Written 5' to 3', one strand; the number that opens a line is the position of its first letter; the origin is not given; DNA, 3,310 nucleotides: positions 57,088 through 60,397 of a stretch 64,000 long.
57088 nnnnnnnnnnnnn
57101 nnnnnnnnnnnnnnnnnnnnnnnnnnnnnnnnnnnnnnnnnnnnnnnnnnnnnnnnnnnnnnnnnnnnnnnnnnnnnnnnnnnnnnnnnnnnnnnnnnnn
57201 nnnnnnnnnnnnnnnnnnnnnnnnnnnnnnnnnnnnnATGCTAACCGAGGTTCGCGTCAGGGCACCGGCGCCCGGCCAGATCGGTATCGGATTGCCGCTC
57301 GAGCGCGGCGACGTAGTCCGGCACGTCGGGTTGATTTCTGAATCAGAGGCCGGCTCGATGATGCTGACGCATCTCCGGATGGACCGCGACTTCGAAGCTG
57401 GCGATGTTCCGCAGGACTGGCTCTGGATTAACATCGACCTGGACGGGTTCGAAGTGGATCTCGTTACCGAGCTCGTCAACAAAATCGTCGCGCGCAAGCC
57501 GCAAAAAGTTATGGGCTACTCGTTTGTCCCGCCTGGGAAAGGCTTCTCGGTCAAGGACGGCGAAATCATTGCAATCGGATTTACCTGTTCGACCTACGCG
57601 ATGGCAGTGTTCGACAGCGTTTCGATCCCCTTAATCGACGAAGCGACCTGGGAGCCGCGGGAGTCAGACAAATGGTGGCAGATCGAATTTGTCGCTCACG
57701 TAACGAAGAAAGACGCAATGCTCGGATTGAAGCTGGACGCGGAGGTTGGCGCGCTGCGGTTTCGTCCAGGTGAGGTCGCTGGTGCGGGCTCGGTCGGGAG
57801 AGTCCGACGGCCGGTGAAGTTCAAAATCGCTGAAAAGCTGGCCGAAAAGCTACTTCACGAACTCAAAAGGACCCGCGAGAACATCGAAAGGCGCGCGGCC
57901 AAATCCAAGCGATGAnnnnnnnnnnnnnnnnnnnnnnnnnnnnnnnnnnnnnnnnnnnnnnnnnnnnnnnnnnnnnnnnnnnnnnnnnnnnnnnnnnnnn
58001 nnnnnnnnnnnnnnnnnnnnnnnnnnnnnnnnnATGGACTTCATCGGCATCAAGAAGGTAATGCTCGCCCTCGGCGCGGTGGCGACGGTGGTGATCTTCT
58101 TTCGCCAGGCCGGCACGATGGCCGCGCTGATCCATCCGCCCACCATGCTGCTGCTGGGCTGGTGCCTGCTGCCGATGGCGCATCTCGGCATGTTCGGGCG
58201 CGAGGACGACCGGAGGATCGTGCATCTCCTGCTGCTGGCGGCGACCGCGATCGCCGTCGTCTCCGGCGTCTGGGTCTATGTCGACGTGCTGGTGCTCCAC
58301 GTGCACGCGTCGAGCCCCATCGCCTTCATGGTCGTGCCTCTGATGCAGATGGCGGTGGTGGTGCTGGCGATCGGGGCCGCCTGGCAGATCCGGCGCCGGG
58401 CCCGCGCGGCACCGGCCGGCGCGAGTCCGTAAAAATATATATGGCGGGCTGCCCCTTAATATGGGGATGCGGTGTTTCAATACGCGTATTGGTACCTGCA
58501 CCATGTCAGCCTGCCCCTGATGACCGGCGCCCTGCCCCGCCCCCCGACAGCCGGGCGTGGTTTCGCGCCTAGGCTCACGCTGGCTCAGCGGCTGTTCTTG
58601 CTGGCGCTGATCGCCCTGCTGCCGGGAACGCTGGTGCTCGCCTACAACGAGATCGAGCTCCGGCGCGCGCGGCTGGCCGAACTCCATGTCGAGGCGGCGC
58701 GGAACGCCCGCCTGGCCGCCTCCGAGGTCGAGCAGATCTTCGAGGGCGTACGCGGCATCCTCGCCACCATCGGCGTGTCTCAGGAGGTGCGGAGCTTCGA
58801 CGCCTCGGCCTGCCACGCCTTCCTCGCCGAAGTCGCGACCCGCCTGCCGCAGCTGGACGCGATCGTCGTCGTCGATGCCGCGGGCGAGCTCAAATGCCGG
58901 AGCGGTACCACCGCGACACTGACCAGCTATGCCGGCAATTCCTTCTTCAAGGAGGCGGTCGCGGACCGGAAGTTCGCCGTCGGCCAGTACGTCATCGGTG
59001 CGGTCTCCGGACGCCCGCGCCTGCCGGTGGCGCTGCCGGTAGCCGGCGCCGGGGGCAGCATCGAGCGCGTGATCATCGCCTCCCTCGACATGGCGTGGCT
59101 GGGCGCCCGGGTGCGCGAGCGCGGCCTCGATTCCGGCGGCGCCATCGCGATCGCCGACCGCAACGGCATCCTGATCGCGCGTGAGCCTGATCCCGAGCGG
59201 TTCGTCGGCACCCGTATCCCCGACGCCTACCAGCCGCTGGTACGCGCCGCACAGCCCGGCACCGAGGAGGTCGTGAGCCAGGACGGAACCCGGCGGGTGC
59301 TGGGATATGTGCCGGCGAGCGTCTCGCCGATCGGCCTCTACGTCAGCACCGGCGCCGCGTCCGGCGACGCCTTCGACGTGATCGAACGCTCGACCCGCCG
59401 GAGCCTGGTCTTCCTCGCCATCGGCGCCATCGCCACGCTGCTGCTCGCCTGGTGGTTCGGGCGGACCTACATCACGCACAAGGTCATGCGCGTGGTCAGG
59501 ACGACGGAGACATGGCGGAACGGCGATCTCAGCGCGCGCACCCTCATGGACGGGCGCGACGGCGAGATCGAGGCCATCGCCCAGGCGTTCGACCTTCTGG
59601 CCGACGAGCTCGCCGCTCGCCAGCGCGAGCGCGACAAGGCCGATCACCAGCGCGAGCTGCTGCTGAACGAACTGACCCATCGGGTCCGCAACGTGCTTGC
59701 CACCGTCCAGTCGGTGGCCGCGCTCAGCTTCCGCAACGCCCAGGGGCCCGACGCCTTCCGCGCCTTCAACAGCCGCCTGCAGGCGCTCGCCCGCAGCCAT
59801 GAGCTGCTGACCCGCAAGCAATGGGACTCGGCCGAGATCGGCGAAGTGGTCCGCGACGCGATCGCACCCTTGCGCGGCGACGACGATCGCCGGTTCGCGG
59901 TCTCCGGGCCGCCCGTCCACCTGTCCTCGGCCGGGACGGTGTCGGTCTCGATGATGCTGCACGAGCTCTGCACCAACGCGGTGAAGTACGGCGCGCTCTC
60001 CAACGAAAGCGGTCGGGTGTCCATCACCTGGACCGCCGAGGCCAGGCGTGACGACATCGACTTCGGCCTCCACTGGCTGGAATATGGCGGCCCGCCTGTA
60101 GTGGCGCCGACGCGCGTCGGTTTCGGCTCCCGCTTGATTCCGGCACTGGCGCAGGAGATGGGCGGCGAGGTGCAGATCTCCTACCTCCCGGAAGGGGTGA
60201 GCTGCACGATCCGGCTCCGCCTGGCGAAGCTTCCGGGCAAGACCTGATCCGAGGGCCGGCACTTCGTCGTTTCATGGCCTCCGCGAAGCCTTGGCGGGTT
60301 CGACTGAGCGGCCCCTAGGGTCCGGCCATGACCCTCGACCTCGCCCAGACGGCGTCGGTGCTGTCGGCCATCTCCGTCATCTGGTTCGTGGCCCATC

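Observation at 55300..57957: A 2.66-kb low-GC islet inserted at the tRNA-Met 3' end, bounded by a 15-bp direct repeat and lacking an intact integrase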

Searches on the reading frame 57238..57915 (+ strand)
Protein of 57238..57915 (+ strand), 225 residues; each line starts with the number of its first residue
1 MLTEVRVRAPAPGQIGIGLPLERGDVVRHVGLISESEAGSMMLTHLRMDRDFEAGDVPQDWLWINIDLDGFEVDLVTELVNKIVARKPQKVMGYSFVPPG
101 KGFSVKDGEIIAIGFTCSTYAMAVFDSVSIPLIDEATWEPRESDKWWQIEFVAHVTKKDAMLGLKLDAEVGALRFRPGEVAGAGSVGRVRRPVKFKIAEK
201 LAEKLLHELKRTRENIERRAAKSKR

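Call 6: search_protein_families(library=pfam, proteins=[window:57238-57915:+], max_evalue=1)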
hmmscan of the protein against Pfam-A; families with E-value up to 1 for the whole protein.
window:57238-57915:+ (225 aa): 2 families
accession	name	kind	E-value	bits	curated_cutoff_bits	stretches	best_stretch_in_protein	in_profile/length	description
PF09584.15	Phageshock_PspD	-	0.029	14.8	25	1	170-202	15-47/61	Phage shock protein PspD (Phageshock_PspD)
PF21668.3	RPOC_hybrid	-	0.16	12.2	27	0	79-115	28-64/102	DNA-directed RNA polymerase subunit beta', hybrid domain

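Call 7: search_protein_families(library=padloc, proteins=[window:57238-57915:+], max_evalue=1)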
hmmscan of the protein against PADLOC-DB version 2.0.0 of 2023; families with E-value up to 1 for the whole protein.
window:57238-57915:+ (225 aa): 0 families

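Call 8: search_protein_families(library=ncbifam, proteins=[window:57238-57915:+], max_evalue=1)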
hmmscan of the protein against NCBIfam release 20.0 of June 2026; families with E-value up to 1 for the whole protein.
window:57238-57915:+ (225 aa): 0 families

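Call 16: find_homologous_proteins(query=window:57238-57915:+, max_evalue=0.001)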
Query window:57238-57915:+ (225 aa): 1 proteins with E <= 0.001 among 734 candidates.
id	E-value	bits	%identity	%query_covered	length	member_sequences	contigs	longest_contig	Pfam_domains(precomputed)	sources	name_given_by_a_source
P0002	2.7e-118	411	100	82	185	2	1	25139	-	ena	-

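Call 22: search_protein_families(library=phrogs, proteins=[window:57238-57915:+], max_evalue=1)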
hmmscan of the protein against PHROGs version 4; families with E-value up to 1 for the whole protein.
window:57238-57915:+ (225 aa): 2 families
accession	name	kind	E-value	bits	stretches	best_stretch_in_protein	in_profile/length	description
phrog_11836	-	unknown function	0.00014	22.3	1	110-204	130-225/235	-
phrog_23647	-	moron, auxiliary metabolic gene and host takeover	0.35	12.1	1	104-144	29-66/75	membrane protein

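Call 47: find_related_loci(query=A1, collection=viral_contigs, flank=6000)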
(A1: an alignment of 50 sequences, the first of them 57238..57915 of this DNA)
Query A1 (225 aa) in viral_contigs; peptide patterns used: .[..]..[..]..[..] (x = any residue, [..] = any of these).
71 stretches matched a pattern; 17 encode a relative of the query (tblastn E <= 1e-3); 17 distinct loci.
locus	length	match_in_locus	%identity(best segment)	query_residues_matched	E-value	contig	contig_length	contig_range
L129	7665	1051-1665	27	15-215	5e-15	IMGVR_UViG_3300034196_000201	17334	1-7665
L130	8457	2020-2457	30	68-210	3e-13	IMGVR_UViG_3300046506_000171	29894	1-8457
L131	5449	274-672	30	82-206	8e-13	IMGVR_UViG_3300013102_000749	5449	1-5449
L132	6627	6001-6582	27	29-207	7e-12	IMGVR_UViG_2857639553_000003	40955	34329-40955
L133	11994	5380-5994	27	15-215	6e-15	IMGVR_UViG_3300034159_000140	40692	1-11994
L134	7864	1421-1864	29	67-211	1e-10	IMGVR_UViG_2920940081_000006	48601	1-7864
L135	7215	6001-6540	21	12-184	2e-10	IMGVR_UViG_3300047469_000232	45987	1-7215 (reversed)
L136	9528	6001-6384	31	68-185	2e-10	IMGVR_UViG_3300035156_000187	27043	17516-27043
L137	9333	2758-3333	24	28-211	6e-10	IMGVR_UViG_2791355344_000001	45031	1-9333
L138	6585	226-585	31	73-186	2e-9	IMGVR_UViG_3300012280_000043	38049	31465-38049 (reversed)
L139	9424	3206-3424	37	114-184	5e-9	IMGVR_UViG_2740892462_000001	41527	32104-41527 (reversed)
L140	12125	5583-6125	26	16-186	1e-8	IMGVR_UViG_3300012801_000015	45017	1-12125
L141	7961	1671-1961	28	114-211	2e-7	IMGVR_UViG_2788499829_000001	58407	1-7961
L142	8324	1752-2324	24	1-195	5e-7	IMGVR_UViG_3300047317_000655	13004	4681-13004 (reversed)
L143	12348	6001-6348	26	63-170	3e-5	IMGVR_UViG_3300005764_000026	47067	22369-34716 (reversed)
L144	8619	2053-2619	20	28-213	5e-5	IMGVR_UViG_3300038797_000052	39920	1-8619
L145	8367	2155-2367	25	114-184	9e-5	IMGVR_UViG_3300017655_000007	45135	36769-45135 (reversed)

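Call 48: search_protein_families(library=pfam, alignment_id=A1, max_evalue=0.01)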
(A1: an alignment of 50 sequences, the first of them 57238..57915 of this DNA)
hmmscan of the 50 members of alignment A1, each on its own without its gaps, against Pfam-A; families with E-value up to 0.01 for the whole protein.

A. member 1, window:57238-57915:+ (225 aa): 0 families

B. families by the number of members that match (of 50 scanned): 1 family
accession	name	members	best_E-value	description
PF13482.12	RNase_H_2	1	0.004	RNase_H superfamily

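Call 54: search_protein_families(library=padloc, alignment_id=A1, max_evalue=0.1)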
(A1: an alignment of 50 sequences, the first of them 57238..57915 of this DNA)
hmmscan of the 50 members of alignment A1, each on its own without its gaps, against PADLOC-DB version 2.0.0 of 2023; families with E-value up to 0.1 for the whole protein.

A. member 1, window:57238-57915:+ (225 aa): 0 families

B. families by the number of members that match (of 50 scanned): 2 families
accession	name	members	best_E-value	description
PDLC04272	PDC-M01B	1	0.019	-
PDLC04971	PDC-S26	1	0.058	-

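Call 57: search_protein_families(library=pfam, proteins=[L130:2510-3724:-, L134:1893-3131:-, L141:2006-3235:-, L142:2431-3663:-, L137:1-1200:+, L139:1-1251:+, L135:3076-4356:+, L140:2902-4029:+, L144:2622-3620:-, L145:2570-3541:-], max_evalue=0.001)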
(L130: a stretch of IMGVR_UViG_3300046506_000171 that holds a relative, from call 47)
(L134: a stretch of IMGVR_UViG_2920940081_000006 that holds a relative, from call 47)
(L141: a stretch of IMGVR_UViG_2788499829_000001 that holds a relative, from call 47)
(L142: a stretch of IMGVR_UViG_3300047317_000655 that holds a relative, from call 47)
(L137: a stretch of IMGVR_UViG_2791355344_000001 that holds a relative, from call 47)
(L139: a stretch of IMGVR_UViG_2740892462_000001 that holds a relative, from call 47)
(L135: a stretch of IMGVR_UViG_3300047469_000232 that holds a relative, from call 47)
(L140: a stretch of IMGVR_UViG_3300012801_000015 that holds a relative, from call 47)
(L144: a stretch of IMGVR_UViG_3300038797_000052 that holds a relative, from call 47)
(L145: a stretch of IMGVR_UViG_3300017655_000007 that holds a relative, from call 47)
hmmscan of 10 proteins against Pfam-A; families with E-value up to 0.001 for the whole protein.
L130:2510-3724:- (404 aa): 3 families
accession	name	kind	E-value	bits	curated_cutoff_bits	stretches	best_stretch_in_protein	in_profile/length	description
PF12167.14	Arm-DNA-bind_2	-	8.1e-19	67.8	22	1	6-71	1-65/65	Arm DNA-binding domain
PF00589.27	Phage_integrase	-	9.5e-15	55.2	27.1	1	212-381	23-165/172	Phage integrase family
PF13495.12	Phage_int_SAM_4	-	0.00077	20.3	27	0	99-158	10-70/85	Phage integrase, N-terminal SAM-like domain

L134:1893-3131:- (412 aa): 4 families
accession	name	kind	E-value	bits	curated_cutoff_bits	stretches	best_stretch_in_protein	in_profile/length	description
PF12167.14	Arm-DNA-bind_2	-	3.8e-17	62.5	22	1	12-77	1-65/65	Arm DNA-binding domain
PF00589.27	Phage_integrase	-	1.3e-15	58.1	27.1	1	204-387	6-165/172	Phage integrase family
PF13102.12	Phage_int_SAM_5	-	0.00022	22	22.3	1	98-183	6-93/98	Phage integrase SAM-like domain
PF24624.1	Int_N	-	0.00078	20.6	27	0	91-187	2-97/100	Phage integrase, N-terminal domain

L141:2006-3235:- (409 aa): 4 families
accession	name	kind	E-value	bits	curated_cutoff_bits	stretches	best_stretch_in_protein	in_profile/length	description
PF12167.14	Arm-DNA-bind_2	-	9.4e-18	64.4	22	1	12-76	1-64/65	Arm DNA-binding domain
PF00589.27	Phage_integrase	-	2e-11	44.4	27.1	1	208-387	11-165/172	Phage integrase family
PF13495.12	Phage_int_SAM_4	-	0.00042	21.1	27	1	104-165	9-71/85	Phage integrase, N-terminal SAM-like domain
PF13102.12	Phage_int_SAM_5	-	0.00073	20.3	22.3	0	98-184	6-94/98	Phage integrase SAM-like domain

L142:2431-3663:- (410 aa): 2 families
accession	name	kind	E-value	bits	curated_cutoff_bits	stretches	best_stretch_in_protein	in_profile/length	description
PF12167.14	Arm-DNA-bind_2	-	2.8e-17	62.9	22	1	12-77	1-65/65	Arm DNA-binding domain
PF00589.27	Phage_integrase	-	1.8e-14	54.3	27.1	1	217-387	22-165/172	Phage integrase family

L137:1-1200:+ (399 aa): 1 family
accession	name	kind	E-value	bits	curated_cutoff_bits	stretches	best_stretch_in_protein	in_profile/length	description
PF00589.27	Phage_integrase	-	2.4e-16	60.4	27.1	1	224-389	27-168/172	Phage integrase family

L139:1-1251:+ (416 aa): 3 families
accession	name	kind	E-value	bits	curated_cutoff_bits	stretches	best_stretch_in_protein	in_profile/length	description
PF13356.12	Arm-DNA-bind_3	-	3.8e-24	85.1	27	1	3-84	1-79/83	Arm DNA-binding domain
PF22022.2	Phage_int_M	-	1.9e-21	76.5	27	1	97-193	1-93/96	Phage integrase central domain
PF00589.27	Phage_integrase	-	7.8e-16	58.8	27.1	1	215-386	7-170/172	Phage integrase family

L135:3076-4356:+ (426 aa): 5 families
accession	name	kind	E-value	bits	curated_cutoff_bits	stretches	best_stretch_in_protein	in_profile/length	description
PF00817.25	IMS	-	4.4e-33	114.7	23.2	1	11-153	1-147/148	impB/mucB/samB family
PF11799.13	IMS_C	-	4.8e-18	66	20.7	1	248-355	2-101/109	impB/mucB/samB family C-terminal domain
PF13438.11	DUF4113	-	1.9e-16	60.2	24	1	374-423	2-51/51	Domain of unknown function (DUF4113)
PF11798.14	IMS_HHH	-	0.00028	21.4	24.4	0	178-203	7-32/32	IMS family HHH motif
PF21999.2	IMS_HHH_1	-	0.00064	20.6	27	0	189-222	5-38/53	DNA polymerase-iota, thumb domain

L140:2902-4029:+ (375 aa): 1 family
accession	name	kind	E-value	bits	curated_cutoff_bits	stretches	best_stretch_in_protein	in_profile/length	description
PF00589.27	Phage_integrase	-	1e-11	45.4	27.1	1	216-365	26-168/172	Phage integrase family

L144:2622-3620:- (332 aa): 1 family
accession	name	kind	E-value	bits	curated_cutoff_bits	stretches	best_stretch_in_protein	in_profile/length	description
PF00589.27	Phage_integrase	-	5.9e-15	55.9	27.1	1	159-315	2-170/172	Phage integrase family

L145:2570-3541:- (323 aa): 3 families
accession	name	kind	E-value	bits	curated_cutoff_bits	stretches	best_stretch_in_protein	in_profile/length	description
PF00589.27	Phage_integrase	-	2.6e-18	66.8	27.1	1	155-310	2-169/172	Phage integrase family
PF13102.12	Phage_int_SAM_5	-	8.6e-06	26.5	22.3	1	59-141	6-95/98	Phage integrase SAM-like domain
PF22022.2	Phage_int_M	-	4e-05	24.2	27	1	63-146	9-95/96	Phage integrase central domain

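Call 58: predict_structure(alignment_id=A1)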
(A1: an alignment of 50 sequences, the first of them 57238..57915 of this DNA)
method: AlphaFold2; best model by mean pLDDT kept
length: 225 residues; sequences in the alignment: 50
mean_pLDDT: 93.7   pTM: 0.90
mean pLDDT of the five models: 93.7, 93.5, 93.3, 93.3, 92.6
residues with pLDDT >= 90: 193; 70-90: 29; 50-70: 3; < 50: 0
segments of 3 or more residues with pLDDT < 50: none
pLDDT, mean of each block of 10 residues (from residue 1): 85 95 89 96 89 93 96 98 82 90 95 93 97 98 97 95 96 98 95 97 95 93 95
secondary structure, 60 per line:
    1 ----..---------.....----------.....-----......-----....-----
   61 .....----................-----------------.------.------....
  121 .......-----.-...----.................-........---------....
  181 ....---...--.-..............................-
elements in order: E16-20 E31-35 E41-46 E52-55 E61-65 H70-85 H117-127 H142-158 H160-167 H177-184 H195-224

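Call 69: search_dna_similar(query=L130:1819-2466:+, collection=phages, mode=protein, max_rows=25, max_evalue=0.001)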
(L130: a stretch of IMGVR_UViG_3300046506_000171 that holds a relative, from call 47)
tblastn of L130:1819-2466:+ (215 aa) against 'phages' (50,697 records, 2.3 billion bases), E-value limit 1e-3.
Records with a match: 1; places in all: 1; records where one place covers at least 80% of the query: 1.
Best place of each record, by identity: <60% 1.
By first word of the organism name: Acinetobacter 1.
By host as written in the record: Acinetobacter baumannii 9102 1.
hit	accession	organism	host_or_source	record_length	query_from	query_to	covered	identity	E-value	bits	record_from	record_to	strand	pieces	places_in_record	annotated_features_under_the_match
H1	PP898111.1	Acinetobacter phage phi9102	Acinetobacter baumannii 9102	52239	15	212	92%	31.0%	8e-19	90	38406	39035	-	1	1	record has no annotation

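Call 70: search_dna_similar(query=window:57238-57915:+, collection=plasmids, mode=protein, max_rows=25, max_evalue=0.001)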
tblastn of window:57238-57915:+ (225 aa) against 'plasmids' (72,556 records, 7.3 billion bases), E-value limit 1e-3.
Records with a match: 1; places in all: 1; records where one place covers at least 80% of the query: 1.
Best place of each record, by identity: <60% 1.
By first word of the organism name: Rhizobium 1.
By predicted mobility (MOB-suite, as given by PLSDB): conjugative 1.
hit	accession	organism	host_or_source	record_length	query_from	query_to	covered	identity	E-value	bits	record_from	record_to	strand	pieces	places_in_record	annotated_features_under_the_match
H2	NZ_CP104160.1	Rhizobium sp. CB3060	Leucaena leucocephala,cell culture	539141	1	183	81%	26.2%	3e-5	52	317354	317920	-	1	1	hypothetical protein (x2)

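Call 78: search_solved_structures(query=A1, max_evalue=1)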
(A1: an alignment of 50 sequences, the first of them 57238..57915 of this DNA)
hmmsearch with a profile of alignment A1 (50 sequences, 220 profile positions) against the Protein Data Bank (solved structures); distinct sequences matched with E-value up to 1: 1.
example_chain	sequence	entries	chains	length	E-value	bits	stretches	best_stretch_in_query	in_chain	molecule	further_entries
1vmb_A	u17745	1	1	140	0.39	13.1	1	45-92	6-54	30S ribosomal protein S6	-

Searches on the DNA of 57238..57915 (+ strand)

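Call 68: search_dna_similar(query=L130:1-3800:+, collection=ecoli_genomes, mode=near, max_rows=10)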
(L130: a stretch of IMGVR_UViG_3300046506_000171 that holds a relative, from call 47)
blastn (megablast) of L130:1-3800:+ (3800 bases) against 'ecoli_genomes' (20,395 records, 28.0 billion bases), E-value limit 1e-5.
No match.

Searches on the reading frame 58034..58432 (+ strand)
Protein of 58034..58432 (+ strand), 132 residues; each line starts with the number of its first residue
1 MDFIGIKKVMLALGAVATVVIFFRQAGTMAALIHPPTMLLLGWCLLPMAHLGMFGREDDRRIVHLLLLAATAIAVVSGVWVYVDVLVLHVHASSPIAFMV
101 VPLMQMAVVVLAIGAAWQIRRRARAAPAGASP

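Call 6: search_protein_families(library=pfam, proteins=[window:58034-58432:+], max_evalue=1)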
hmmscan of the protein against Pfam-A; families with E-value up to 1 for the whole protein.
window:58034-58432:+ (132 aa): 1 family
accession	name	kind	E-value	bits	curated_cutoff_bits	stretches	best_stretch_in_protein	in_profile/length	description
PF13194.11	DUF4010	-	0.19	11.9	30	1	69-127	56-114/210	Domain of unknown function (DUF4010)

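Call 10: find_encoding_contigs(protein=window:58034-58432:+, flank=7000, max_places=10)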
Protein window:58034-58432:+ (132 aa): 9 contigs read that carry it; 8 places shown.
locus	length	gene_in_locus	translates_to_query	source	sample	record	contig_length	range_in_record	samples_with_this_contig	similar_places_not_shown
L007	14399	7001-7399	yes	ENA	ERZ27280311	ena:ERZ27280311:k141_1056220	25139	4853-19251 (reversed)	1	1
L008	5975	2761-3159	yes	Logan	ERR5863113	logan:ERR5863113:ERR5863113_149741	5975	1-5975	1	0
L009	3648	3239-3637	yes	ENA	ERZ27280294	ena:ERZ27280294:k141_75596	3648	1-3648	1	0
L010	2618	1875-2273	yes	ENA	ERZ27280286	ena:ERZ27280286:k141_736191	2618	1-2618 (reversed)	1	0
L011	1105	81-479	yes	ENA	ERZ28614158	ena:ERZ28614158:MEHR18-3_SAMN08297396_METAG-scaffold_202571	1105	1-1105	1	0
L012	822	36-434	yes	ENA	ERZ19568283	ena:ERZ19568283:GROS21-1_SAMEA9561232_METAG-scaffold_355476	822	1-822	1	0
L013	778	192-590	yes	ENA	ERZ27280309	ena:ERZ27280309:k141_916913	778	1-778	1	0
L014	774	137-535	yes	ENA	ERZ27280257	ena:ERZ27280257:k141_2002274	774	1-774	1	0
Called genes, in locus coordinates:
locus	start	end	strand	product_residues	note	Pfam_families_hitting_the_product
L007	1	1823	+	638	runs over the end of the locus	PF00012:HSP70, PF06723:MreB_Mbl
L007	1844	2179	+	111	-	PF00111:Fer2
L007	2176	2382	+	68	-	PF04384:Fe-S_assembly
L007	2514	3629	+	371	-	PF00733:Asn_synthase (weak), PF03054:tRNA_Me_trans, PF20259:tRNA_Me_trans_M, PF20258:tRNA_Me_trans_C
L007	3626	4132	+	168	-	PF00583:Acetyltransf_1, PF13673:Acetyltransf_10, PF13508:Acetyltransf_7, PF08445:FR47 (weak)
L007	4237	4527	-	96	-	-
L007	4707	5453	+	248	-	-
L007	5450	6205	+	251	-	-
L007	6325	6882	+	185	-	-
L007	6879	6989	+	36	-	-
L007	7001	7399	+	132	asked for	-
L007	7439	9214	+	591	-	PF02743:dCache_1, PF07536:HWE_HK, PF07568:HisKA_2 (weak)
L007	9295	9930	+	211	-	PF01810:LysE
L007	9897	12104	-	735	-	PF00515:TPR_1 (faint), PF07719:TPR_2 (faint), PF13176:TPR_7 (faint), PF13181:TPR_8 (faint), PF13371:TPR_9 (faint), PF13374:TPR_10 (faint), PF13414:TPR_11 (weak), PF13844:Glyco_transf_41, +5 more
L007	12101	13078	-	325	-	PF00248:Aldo_ket_red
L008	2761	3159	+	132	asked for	-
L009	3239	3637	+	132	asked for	-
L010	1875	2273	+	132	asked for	-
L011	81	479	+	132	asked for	-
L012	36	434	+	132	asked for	-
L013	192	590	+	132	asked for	-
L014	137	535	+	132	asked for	-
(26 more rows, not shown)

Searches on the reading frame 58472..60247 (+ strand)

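Call 6: search_protein_families(library=pfam, proteins=[window:58472-60247:+], max_evalue=1)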
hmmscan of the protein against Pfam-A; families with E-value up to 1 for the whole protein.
window:58472-60247:+ (591 aa): 7 families
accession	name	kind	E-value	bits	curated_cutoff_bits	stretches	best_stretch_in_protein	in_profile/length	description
PF07536.20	HWE_HK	-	1.4e-25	90.2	22.8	1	400-480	1-82/83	HWE histidine kinase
PF02743.24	dCache_1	-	2.8e-16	60.2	45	1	71-281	7-229/240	Cache domain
PF07568.18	HisKA_2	-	6.7e-08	33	22.3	1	400-462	1-67/76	Histidine kinase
PF13581.12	HATPase_c_2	-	0.002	18.6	27.4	1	491-525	31-65/127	Histidine kinase-like ATPase domain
PF02518.31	HATPase_c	-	0.0046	17.8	26.4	1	493-584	7-109/111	Histidine kinase-, DNA gyrase B-, and HSP90-like ATPase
PF00672.30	HAMP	-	0.0065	17.2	25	1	340-381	12-52/53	HAMP domain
PF17203.10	sCache_3_2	-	0.017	15.7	28.4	1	174-281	17-110/140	Single cache domain 3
